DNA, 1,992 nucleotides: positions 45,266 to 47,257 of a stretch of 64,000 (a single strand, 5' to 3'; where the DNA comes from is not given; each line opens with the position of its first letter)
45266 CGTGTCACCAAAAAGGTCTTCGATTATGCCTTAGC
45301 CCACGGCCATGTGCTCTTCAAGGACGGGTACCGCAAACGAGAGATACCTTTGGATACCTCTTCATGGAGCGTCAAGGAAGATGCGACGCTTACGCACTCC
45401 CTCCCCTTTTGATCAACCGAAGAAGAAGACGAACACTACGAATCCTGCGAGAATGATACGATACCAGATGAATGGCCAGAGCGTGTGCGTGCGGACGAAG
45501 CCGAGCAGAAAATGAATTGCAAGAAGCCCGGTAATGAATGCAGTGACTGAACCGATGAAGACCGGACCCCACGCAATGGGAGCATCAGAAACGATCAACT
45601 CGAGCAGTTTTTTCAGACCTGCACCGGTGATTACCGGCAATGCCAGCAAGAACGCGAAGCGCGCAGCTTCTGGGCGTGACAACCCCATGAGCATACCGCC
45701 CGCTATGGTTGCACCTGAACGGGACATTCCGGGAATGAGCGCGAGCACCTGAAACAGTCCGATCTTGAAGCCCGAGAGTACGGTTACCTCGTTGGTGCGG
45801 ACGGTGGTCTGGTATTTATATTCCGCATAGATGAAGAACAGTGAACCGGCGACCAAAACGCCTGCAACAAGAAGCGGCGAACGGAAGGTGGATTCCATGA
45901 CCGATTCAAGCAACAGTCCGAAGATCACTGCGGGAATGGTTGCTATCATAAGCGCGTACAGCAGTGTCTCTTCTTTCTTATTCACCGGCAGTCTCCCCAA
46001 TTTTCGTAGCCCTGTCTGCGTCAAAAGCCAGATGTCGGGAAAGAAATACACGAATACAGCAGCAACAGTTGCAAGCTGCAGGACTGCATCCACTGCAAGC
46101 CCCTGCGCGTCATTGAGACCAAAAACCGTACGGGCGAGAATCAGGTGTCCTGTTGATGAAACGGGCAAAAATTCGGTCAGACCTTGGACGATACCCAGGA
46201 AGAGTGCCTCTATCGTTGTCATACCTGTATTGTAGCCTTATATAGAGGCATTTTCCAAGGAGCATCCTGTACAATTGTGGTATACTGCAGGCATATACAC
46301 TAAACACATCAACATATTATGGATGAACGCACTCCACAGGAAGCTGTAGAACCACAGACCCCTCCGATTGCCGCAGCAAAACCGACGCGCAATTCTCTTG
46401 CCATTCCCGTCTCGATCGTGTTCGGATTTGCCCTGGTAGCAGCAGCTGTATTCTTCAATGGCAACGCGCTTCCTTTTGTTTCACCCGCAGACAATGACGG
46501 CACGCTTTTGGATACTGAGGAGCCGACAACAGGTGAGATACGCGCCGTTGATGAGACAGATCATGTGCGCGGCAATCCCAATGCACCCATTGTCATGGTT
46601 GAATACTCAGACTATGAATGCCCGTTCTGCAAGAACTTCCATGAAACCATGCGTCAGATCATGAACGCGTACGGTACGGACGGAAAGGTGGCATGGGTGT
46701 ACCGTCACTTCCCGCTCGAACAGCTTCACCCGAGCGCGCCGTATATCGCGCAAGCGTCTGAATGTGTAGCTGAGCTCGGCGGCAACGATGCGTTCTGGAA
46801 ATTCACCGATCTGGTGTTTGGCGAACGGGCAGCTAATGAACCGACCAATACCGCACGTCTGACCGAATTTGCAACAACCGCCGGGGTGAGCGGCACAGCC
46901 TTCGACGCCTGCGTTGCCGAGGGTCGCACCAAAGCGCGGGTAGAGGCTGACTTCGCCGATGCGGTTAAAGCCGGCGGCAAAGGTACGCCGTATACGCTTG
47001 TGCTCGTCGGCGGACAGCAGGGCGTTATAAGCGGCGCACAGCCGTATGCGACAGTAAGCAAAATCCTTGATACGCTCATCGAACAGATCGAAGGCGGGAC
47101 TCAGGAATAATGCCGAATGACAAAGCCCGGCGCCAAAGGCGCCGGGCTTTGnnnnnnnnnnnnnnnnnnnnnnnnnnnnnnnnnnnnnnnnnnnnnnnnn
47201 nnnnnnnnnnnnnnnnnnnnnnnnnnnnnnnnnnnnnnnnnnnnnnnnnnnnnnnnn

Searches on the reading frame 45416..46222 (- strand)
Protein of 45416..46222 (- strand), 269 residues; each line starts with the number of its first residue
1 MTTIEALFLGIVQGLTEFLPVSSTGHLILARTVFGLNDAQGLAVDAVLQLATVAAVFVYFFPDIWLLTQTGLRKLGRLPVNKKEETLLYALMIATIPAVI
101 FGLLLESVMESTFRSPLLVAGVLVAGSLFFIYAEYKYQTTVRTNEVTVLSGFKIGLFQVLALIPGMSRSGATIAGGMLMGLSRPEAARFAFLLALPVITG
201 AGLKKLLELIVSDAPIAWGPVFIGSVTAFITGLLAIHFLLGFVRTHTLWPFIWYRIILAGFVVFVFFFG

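Call 48: search_protein_families(library=pfam, proteins=[window:45416-46222:-], max_evalue=0.00001)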
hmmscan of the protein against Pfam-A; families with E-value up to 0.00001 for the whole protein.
window:45416-46222:- (269 aa): 1 family
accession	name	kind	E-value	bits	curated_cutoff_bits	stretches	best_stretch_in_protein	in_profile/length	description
PF02673.24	BacA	-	7.6e-79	265.5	33.4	1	6-259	1-255/257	Bacitracin resistance protein BacA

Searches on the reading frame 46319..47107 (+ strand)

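Call 48: search_protein_families(library=pfam, proteins=[window:46319-47107:+], max_evalue=0.00001)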
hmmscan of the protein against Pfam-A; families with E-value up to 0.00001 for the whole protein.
window:46319-47107:+ (263 aa): 3 families
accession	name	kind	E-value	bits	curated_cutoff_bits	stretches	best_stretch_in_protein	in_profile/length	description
PF13462.12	Thioredoxin_4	-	1.8e-24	87.2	23.2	1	79-251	3-164/165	Thioredoxin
PF01323.26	DSBA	-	2e-14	54.3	25.6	1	159-250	105-190/191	DSBA-like thioredoxin domain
PF18400.7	Thioredoxin_12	-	1.4e-07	32.1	26.1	0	79-133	132-184/190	Thioredoxin-like domain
